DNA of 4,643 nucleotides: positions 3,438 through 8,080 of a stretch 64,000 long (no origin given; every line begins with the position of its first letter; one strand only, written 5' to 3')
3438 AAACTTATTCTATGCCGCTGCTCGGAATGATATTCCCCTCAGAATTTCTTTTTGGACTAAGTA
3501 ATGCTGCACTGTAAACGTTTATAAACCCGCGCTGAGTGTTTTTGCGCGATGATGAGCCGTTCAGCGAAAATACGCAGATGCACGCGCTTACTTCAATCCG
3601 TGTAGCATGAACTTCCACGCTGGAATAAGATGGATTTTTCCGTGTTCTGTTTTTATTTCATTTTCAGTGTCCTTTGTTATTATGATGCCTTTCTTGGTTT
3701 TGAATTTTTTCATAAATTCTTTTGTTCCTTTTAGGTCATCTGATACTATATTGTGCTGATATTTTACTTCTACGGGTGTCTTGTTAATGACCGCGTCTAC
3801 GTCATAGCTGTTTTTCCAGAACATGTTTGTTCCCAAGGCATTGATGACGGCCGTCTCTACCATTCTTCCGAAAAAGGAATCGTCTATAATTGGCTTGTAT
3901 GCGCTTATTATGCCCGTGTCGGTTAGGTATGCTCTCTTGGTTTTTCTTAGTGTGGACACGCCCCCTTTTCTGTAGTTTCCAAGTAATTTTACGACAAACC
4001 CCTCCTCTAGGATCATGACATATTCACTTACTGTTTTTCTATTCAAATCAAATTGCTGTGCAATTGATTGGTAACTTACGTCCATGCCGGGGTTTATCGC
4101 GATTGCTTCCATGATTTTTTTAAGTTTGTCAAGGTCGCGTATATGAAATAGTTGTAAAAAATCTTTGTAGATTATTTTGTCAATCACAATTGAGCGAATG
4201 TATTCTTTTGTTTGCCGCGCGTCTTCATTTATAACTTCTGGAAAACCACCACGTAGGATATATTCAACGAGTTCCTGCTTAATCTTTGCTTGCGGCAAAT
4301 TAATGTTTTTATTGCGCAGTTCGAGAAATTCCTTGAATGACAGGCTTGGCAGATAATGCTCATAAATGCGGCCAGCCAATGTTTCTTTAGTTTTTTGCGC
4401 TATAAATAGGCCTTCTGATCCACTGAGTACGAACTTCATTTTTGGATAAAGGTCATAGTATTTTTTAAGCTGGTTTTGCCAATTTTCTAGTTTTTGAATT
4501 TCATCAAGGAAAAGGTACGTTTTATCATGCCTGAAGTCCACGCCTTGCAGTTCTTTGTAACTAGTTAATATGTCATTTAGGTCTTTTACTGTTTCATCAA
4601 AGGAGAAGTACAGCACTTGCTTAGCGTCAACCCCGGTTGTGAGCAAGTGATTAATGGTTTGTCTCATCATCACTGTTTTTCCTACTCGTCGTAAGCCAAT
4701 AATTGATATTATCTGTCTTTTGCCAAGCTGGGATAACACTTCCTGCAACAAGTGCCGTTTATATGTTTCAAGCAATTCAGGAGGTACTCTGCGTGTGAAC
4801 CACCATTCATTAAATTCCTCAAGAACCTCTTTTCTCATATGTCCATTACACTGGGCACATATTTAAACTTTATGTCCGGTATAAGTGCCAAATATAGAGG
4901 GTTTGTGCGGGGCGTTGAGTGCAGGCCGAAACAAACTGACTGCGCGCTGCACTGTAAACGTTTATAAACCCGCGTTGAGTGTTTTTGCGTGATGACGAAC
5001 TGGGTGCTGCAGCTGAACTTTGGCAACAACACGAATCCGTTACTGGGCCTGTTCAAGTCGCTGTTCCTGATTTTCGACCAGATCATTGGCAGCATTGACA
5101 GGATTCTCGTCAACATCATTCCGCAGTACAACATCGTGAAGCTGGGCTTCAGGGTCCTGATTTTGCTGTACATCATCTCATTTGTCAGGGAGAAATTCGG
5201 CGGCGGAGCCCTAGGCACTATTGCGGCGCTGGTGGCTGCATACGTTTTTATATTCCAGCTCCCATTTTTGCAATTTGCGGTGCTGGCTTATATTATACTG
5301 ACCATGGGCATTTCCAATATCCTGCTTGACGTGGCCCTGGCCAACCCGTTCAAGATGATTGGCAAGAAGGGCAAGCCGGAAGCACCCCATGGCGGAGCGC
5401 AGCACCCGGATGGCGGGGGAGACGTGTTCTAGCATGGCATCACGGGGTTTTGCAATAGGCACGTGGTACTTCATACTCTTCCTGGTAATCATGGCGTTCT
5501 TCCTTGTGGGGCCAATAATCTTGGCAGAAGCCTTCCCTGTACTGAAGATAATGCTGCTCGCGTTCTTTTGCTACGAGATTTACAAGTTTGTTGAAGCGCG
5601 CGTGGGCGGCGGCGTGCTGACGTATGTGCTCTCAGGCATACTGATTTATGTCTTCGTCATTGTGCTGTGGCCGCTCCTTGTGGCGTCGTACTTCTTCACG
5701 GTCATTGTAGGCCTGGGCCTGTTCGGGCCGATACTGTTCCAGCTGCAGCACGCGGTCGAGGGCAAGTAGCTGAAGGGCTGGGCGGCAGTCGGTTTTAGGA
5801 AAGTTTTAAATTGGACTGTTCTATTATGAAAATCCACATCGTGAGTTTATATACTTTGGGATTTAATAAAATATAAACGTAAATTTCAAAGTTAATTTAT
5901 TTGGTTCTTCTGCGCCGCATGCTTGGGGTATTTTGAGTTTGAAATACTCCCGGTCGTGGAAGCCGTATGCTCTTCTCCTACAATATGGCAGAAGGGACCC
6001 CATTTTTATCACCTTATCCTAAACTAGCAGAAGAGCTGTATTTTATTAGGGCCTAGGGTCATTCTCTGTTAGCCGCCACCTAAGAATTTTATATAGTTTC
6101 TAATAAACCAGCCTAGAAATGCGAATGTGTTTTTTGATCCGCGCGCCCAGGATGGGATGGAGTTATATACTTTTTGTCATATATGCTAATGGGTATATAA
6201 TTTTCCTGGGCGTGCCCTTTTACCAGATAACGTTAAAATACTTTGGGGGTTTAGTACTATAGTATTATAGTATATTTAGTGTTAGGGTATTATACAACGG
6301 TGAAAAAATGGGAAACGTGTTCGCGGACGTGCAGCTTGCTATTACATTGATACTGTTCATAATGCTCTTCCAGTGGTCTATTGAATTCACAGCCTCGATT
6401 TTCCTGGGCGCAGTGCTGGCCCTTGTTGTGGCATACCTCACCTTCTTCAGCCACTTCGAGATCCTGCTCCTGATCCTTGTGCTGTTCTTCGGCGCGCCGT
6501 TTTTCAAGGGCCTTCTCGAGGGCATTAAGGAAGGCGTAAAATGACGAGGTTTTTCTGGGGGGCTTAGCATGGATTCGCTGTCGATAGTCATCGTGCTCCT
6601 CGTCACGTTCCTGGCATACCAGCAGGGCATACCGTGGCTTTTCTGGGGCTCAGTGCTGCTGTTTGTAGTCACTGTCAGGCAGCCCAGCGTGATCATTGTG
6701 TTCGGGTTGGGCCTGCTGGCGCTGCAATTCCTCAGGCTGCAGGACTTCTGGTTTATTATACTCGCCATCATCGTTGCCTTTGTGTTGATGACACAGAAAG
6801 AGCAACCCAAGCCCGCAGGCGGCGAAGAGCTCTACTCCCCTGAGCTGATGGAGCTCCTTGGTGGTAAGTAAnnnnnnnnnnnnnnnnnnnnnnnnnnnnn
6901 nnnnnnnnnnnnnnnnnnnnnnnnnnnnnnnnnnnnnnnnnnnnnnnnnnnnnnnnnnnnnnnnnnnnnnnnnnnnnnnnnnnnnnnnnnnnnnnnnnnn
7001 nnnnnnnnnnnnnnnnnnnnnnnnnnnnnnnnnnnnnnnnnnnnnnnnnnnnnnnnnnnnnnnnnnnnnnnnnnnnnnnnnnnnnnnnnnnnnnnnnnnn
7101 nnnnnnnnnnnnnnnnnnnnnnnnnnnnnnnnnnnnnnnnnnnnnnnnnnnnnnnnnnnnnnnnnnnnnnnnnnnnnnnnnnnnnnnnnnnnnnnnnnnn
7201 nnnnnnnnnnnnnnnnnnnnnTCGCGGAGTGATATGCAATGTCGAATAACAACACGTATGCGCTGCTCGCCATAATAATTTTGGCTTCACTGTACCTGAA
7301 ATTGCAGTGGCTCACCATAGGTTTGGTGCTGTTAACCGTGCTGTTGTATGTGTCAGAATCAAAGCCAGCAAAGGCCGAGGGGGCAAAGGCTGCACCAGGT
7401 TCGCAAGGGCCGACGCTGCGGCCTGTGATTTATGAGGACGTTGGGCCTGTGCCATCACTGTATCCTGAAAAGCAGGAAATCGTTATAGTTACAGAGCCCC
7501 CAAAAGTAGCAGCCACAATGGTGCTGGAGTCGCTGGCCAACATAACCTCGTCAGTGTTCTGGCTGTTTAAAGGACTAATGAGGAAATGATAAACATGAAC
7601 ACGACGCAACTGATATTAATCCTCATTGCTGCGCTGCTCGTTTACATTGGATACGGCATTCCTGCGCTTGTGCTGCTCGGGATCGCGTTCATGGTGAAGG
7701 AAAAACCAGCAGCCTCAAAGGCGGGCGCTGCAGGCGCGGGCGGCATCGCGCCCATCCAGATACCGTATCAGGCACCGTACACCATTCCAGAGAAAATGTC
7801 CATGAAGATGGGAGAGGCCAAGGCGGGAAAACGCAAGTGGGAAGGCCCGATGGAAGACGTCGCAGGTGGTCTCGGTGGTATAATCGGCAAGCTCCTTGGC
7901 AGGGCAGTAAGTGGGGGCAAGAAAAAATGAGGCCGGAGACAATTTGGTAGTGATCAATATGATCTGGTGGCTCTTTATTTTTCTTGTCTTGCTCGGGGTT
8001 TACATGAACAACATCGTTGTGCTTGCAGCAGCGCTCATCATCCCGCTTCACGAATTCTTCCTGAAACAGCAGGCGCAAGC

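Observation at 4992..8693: Translationally coupled array of tiny 2-3 TM proteins sharing a 'KPxx...[LI]Y[PS]E[KL]' cytoplasmic tail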

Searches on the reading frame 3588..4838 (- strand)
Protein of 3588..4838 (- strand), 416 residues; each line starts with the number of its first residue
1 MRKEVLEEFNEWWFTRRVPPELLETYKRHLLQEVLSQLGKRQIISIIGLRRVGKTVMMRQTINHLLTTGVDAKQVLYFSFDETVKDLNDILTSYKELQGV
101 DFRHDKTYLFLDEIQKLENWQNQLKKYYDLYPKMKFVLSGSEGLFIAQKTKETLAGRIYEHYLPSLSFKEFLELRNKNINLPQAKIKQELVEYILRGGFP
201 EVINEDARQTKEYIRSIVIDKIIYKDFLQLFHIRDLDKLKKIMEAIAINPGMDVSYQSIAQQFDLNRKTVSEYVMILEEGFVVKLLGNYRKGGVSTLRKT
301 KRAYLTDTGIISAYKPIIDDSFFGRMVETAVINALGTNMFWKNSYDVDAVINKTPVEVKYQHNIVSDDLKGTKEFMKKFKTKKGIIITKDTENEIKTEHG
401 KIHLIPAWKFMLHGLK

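Call 6: search_protein_families(library=pfam, proteins=[window:3588-4838:-], max_evalue=0.1)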
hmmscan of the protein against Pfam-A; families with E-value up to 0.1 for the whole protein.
window:3588-4838:- (416 aa): 12 families
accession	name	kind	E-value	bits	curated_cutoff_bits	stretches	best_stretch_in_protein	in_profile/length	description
PF13173.12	AAA_14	-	4.2e-31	108.1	27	1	41-172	2-129/129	AAA domain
PF13635.12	DUF4143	-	3.8e-21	75.9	28.1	1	225-360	2-159/160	Domain of unknown function (DUF4143)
PF01637.24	ATPase_2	-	4.9e-05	23.7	33.2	1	37-78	16-54/225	ATPase domain predominantly from Archaea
PF24883.2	NPHP3_N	-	0.0017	19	24.8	1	31-91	12-69/164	Nephrocystin 3, N-terminal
PF08279.18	HTH_11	-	0.0023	18.2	25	1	239-280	2-42/55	HTH domain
PF09182.16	PuR_N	-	0.0032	17.8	24.6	1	238-287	5-54/70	Bacterial purine repressor, N-terminal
PF13401.12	AAA_22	-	0.0039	17.9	27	0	40-71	4-33/130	AAA domain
PF20720.3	nSTAND3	-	0.012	15.8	27.2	1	31-91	7-61/155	Novel STAND NTPase 3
PF20423.3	AceK_regulatory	-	0.042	13.5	25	1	30-67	263-300/302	Isocitrate dehydrogenase kinase/phosphatase (AceK), regulatory domain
PF25201.1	nSTAND6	-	0.053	14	27.7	0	29-74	6-51/148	Novel STAND NTPase 6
PF00931.28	NB-ARC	-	0.062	13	23.5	0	31-65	8-42/248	NB-ARC domain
PF09371.15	Tex_N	-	0.099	12.8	32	0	256-297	4-45/75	Tex-like protein N-terminal domain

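Call 99: find_encoding_contigs(protein=window:3588-4835:-, flank=10000, max_places=1)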
Protein window:3588-4835:- (415 aa): no gene with exactly this product is on record in the collection.

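Call 100: find_encoding_contigs(protein=window:3591-4838:-, flank=10000, max_places=1)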
Protein window:3591-4838:- (416 aa): 9 contigs read that carry it; 1 place shown.
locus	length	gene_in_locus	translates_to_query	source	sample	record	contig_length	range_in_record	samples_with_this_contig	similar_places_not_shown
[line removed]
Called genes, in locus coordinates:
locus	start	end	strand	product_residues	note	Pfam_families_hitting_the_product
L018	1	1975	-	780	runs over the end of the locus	PF03104:DNA_pol_B_exo1, PF13482:RNase_H_2, PF10108:DNA_pol_B_exo2, PF00136:DNA_pol_B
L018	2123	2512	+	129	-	PF16331:TolA_bind_tri (faint)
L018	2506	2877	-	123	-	-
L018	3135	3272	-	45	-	-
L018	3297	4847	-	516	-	-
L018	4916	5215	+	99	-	-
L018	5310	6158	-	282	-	-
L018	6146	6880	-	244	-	-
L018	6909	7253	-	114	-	-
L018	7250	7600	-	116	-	-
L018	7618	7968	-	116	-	-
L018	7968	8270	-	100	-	-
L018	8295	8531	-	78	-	-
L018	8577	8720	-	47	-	-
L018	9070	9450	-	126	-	-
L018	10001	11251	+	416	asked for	PF13173:AAA_14, PF13635:DUF4143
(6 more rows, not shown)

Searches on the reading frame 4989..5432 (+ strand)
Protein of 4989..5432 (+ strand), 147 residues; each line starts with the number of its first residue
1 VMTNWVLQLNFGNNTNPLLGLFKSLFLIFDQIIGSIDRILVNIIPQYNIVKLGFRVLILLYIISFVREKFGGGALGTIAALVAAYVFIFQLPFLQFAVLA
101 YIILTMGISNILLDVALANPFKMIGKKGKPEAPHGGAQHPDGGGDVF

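Call 6: search_protein_families(library=pfam, proteins=[window:4989-5432:+], max_evalue=0.1)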
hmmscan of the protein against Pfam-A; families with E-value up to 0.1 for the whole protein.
window:4989-5432:+ (147 aa): 0 families

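Call 62: search_protein_families(library=phrogs, proteins=[window:4989-5429:+], max_evalue=0.1)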
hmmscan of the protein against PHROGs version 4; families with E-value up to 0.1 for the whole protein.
window:4989-5429:+ (147 aa): 0 families

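Call 63: search_protein_families(library=ncbifam, proteins=[window:4989-5429:+], max_evalue=0.1)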
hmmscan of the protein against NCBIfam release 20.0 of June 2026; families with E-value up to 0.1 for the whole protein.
window:4989-5429:+ (147 aa): 0 families

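Call 91: search_solved_structures(query=A6, max_evalue=10)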
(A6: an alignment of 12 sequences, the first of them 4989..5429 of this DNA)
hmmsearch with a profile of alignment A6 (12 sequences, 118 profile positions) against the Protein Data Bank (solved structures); distinct sequences matched with E-value up to 10: 0.

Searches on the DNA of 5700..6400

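Call 94: search_rna_families(source=window, start=5700, end=6400, threshold=evalue, max_evalue=1)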
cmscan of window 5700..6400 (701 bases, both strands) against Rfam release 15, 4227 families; matches with E-value up to 1: 0.
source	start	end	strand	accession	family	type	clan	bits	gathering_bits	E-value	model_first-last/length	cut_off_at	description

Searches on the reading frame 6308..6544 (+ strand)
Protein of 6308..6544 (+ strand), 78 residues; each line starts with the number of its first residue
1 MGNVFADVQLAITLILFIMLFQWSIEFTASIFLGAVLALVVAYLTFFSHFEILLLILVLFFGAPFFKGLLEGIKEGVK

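Call 6: search_protein_families(library=pfam, proteins=[window:6308-6544:+], max_evalue=0.1)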
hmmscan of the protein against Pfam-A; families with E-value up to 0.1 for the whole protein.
window:6308-6544:+ (78 aa): 0 families

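Call 62: search_protein_families(library=phrogs, proteins=[window:6308-6541:+], max_evalue=0.1)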
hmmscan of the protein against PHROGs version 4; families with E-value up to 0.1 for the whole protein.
window:6308-6541:+ (78 aa): 0 families

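Call 63: search_protein_families(library=ncbifam, proteins=[window:6308-6541:+], max_evalue=0.1)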
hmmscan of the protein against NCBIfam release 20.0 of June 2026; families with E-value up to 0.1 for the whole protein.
window:6308-6541:+ (78 aa): 0 families

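Call 90: search_solved_structures(query=A7, max_evalue=10)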
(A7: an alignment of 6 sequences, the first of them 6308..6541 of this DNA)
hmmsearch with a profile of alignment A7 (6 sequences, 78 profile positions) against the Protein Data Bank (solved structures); distinct sequences matched with E-value up to 10: 2.
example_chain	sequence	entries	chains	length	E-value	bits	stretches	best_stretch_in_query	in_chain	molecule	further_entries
3d9r_A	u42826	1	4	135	0.79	13.2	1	30-56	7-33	ketosteroid isomerase-like protein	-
9nyi_A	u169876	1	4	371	1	12.8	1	12-70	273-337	Structure of HalA in complex with oligodeoxyadenylate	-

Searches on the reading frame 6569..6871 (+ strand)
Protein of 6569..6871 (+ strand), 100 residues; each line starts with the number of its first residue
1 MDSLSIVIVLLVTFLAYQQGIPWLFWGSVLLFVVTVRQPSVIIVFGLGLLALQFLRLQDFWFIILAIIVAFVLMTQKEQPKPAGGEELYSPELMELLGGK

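Call 6: search_protein_families(library=pfam, proteins=[window:6569-6871:+], max_evalue=0.1)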
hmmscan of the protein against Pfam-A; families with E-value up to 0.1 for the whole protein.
window:6569-6871:+ (100 aa): 1 family
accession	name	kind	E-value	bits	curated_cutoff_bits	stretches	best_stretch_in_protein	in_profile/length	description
PF09852.15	DUF2079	-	0.0018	17.9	28.2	1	7-76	122-192/459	Predicted membrane protein (DUF2079)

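Call 62: search_protein_families(library=phrogs, proteins=[window:6569-6868:+], max_evalue=0.1)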
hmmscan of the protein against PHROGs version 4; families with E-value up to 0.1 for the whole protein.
window:6569-6868:+ (100 aa): 1 family
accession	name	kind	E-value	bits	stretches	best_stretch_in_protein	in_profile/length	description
phrog_1180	-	tail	0.041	14.8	1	63-92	10-39/78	tail assembly chaperone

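Call 63: search_protein_families(library=ncbifam, proteins=[window:6569-6868:+], max_evalue=0.1)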
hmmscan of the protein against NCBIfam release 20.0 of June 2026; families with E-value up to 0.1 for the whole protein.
window:6569-6868:+ (100 aa): 0 families

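Call 92: search_solved_structures(query=A8, max_evalue=10)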
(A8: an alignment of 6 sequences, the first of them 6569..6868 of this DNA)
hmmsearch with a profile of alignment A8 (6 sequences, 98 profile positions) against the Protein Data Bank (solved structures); distinct sequences matched with E-value up to 10: 0.

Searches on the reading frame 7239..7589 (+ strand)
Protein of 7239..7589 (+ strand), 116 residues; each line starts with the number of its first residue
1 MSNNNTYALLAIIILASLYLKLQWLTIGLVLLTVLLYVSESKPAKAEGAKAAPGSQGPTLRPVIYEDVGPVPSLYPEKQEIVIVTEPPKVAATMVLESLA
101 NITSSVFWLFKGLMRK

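Call 6: search_protein_families(library=pfam, proteins=[window:7239-7589:+], max_evalue=0.1)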
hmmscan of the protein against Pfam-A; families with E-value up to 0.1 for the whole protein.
window:7239-7589:+ (116 aa): 0 families

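Call 10: find_encoding_contigs(protein=window:7239-7586:+, flank=10000, max_places=6)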
Protein window:7239-7586:+ (116 aa): 8 contigs read that carry it; 6 places shown.
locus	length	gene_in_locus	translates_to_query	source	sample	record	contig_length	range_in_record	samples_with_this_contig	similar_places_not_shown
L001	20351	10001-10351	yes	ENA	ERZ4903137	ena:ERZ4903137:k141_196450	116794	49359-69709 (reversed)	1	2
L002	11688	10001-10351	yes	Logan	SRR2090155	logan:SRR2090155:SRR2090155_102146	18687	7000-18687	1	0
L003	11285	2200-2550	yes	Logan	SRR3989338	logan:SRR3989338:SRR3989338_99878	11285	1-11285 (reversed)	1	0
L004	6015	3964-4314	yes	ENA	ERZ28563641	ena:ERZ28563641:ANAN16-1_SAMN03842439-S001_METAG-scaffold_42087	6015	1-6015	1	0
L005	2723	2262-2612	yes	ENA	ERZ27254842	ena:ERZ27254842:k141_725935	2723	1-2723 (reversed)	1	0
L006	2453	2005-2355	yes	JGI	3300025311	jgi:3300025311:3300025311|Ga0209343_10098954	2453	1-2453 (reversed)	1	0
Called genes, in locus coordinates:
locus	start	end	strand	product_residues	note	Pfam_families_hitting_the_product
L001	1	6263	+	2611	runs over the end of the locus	PF13620:CarboxypepD_reg (faint)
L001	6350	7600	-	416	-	PF13173:AAA_14, PF13635:DUF4143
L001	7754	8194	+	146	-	-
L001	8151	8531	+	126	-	-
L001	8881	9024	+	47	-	-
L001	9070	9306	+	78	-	-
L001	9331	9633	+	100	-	-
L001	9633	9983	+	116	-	-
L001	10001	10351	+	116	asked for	-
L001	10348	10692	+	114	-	-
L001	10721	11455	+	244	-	-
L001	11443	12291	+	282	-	-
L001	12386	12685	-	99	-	-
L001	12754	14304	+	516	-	-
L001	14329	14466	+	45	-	-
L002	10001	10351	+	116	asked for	-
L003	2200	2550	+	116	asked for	-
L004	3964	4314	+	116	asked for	-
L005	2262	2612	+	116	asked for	-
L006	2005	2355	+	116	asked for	-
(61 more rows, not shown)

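Call 62: search_protein_families(library=phrogs, proteins=[window:7239-7586:+], max_evalue=0.1)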
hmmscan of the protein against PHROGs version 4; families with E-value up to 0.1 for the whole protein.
window:7239-7586:+ (116 aa): 0 families

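Call 63: search_protein_families(library=ncbifam, proteins=[window:7239-7586:+], max_evalue=0.1)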
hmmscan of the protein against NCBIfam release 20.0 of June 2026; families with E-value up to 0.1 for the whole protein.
window:7239-7586:+ (116 aa): 0 families

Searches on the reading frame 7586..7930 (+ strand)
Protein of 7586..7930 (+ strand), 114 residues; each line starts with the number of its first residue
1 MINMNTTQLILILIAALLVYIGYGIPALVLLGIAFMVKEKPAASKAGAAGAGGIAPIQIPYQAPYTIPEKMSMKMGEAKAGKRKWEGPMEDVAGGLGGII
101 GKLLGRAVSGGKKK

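Call 6: search_protein_families(library=pfam, proteins=[window:7586-7930:+], max_evalue=0.1)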
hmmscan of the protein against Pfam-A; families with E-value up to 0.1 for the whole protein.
window:7586-7930:+ (114 aa): 0 families

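Call 62: search_protein_families(library=phrogs, proteins=[window:7586-7927:+], max_evalue=0.1)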
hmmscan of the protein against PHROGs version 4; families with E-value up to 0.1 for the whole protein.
window:7586-7927:+ (114 aa): 0 families

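Call 63: search_protein_families(library=ncbifam, proteins=[window:7586-7927:+], max_evalue=0.1)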
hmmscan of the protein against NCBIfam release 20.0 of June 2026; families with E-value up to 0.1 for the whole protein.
window:7586-7927:+ (114 aa): 0 families

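Call 75: predict_structure(alignment_id=A12)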
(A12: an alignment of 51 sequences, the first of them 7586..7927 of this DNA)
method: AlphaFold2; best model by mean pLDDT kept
length: 114 residues; sequences in the alignment: 51
mean_pLDDT: 65.0   pTM: 0.25
mean pLDDT of the five models: 65.0, 64.3, 63.9, 63.4, 61.7
residues with pLDDT >= 90: 2; 70-90: 39; 50-70: 63; < 50: 10
segments of 3 or more residues with pLDDT < 50: 81-83
pLDDT, mean of each block of 10 residues (from residue 1): 75 84 76 73 51 61 67 56 51 62 65 48
secondary structure, 60 per line:
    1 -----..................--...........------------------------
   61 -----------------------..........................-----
elements in order: H6-23 H26-36 H84-109

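Call 78: find_related_loci(query=A12, collection=viral_contigs, flank=8000)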
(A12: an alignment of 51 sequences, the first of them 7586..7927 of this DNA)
Query A12 (114 aa) in viral_contigs; peptide patterns used: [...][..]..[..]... (x = any residue, [..] = any of these).
44 stretches matched a pattern, but none encodes a relative of the query by tblastn (E <= 1e-3).
